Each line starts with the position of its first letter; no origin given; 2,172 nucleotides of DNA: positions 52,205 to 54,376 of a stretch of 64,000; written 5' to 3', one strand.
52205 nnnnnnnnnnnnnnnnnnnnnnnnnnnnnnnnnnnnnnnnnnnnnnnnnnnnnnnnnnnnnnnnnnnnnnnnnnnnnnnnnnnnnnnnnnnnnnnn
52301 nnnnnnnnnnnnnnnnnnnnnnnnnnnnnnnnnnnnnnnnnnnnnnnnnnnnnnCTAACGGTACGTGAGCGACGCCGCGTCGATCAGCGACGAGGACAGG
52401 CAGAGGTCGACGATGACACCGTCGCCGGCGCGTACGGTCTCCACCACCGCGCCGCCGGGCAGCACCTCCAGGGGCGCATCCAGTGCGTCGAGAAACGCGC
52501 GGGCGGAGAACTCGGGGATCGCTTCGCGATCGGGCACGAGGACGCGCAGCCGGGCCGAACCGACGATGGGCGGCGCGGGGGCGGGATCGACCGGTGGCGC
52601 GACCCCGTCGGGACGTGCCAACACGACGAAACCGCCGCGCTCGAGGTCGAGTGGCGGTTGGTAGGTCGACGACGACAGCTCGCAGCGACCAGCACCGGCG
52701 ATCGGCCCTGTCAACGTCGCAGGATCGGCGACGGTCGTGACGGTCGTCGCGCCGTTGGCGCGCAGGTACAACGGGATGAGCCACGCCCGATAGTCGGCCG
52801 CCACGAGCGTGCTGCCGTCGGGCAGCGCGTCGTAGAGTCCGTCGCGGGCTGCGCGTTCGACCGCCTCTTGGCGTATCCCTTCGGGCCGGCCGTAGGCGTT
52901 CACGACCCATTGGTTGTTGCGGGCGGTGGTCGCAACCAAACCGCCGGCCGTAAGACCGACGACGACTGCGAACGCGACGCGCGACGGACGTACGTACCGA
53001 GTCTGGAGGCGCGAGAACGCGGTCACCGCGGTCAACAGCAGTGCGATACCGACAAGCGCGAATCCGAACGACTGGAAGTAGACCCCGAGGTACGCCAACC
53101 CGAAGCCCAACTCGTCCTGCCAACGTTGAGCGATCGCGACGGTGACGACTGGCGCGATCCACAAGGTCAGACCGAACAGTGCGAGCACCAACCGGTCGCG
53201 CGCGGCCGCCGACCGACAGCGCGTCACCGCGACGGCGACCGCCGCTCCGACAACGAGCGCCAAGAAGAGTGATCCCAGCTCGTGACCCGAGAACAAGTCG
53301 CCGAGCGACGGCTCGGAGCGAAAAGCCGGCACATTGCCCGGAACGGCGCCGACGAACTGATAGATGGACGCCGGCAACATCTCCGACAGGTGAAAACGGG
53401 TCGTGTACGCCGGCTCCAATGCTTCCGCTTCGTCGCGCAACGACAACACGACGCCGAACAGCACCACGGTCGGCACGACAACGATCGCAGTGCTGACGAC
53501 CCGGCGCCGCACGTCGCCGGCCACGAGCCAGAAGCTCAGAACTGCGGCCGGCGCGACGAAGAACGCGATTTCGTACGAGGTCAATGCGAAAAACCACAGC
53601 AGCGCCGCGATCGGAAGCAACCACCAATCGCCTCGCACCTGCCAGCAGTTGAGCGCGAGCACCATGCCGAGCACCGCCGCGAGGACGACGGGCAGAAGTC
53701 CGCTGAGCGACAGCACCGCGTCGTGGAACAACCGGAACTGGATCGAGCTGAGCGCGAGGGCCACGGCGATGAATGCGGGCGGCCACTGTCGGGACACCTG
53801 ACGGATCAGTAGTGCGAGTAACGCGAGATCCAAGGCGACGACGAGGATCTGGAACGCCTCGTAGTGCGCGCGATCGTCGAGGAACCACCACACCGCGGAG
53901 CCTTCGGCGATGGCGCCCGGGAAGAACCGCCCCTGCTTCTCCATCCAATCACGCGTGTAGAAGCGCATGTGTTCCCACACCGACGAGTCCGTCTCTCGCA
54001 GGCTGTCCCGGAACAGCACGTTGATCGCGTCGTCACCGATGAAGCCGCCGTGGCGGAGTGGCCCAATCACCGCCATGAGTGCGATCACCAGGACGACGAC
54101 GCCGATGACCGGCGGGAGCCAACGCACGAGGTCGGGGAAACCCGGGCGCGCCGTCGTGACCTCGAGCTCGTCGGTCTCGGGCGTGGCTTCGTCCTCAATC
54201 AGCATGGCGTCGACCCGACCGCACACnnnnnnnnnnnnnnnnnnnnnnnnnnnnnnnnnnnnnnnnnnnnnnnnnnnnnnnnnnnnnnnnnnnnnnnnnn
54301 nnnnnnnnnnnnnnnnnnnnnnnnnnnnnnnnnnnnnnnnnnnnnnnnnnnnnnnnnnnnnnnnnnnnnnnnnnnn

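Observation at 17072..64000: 47 kb of nearly uninterrupted envelope-glycan genes with arabinogalactan-cluster logic but different parts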

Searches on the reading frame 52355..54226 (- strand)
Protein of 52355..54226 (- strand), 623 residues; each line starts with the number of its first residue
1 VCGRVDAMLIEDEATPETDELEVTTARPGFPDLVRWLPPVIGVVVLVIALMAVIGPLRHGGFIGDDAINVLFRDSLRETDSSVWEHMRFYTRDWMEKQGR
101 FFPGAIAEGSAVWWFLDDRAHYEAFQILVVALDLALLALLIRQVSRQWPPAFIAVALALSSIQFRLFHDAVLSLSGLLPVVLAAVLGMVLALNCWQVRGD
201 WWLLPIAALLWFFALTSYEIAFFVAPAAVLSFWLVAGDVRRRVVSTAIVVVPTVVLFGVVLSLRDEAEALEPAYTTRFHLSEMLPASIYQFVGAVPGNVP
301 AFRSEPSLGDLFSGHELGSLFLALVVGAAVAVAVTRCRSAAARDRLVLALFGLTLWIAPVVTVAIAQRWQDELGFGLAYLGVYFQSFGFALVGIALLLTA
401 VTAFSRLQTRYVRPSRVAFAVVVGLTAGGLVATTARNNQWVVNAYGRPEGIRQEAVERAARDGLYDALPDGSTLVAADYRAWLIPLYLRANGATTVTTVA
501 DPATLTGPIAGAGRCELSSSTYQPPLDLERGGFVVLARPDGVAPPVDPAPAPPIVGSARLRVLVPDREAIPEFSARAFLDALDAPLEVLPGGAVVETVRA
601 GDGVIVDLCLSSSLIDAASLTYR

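Call 9: search_protein_families(library=pfam, proteins=[window:52355-54226:-], max_evalue=0.001)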
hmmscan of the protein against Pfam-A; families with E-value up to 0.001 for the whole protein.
window:52355-54226:- (623 aa): 0 families

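Call 11: search_protein_families(library=ncbifam, proteins=[window:52355-54226:-], max_evalue=0.01)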
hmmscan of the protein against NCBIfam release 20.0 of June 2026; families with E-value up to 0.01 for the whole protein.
window:52355-54226:- (623 aa): 0 families

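Call 18: search_protein_families(library=pfam, proteins=[window:52355-54226:-], max_evalue=5)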
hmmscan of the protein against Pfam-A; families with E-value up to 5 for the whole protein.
window:52355-54226:- (623 aa): 0 families

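Call 56: find_homologous_proteins(query=window:52355-54226:-, max_evalue=0.001)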
Query window:52355-54226:- (623 aa): 2 proteins with E <= 0.001 among 8000 candidates.
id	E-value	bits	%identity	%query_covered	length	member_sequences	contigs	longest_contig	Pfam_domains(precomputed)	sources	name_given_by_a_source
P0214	0.0e+0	1342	100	99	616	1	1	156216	-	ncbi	ncbi:MAG: hypothetical protein ACT4OX_02965 [Actinomycetota bacterium]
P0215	1.0e-224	766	58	99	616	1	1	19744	-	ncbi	-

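Call 57: find_encoding_contigs(protein=P0215, flank=10000, max_places=2)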
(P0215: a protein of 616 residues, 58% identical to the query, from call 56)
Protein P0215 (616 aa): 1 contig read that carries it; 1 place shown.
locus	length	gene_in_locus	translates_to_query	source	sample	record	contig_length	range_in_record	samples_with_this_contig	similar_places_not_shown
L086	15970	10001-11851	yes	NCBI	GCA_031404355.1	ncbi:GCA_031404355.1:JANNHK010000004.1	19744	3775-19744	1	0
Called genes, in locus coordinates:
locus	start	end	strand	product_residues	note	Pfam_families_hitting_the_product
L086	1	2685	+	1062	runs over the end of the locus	-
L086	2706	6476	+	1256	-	-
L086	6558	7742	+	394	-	PF13489:Methyltransf_23, PF07021:MetW (weak), PF08241:Methyltransf_11, PF08242:Methyltransf_12 (weak), PF13649:Methyltransf_25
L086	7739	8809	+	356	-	PF20706:GT4-conflict (weak), PF00534:Glycos_transf_1, PF13692:Glyco_trans_1_4, PF13524:Glyco_trans_1_2 (weak)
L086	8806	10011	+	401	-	PF13439:Glyco_transf_4 (faint), PF13579:Glyco_trans_4_4 (weak), PF00534:Glycos_transf_1, PF13692:Glyco_trans_1_4 (weak)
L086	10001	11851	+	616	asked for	-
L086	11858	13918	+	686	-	-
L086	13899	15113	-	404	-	PF13579:Glyco_trans_4_4 (weak), PF00534:Glycos_transf_1, PF13692:Glyco_trans_1_4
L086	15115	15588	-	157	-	-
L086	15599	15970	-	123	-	?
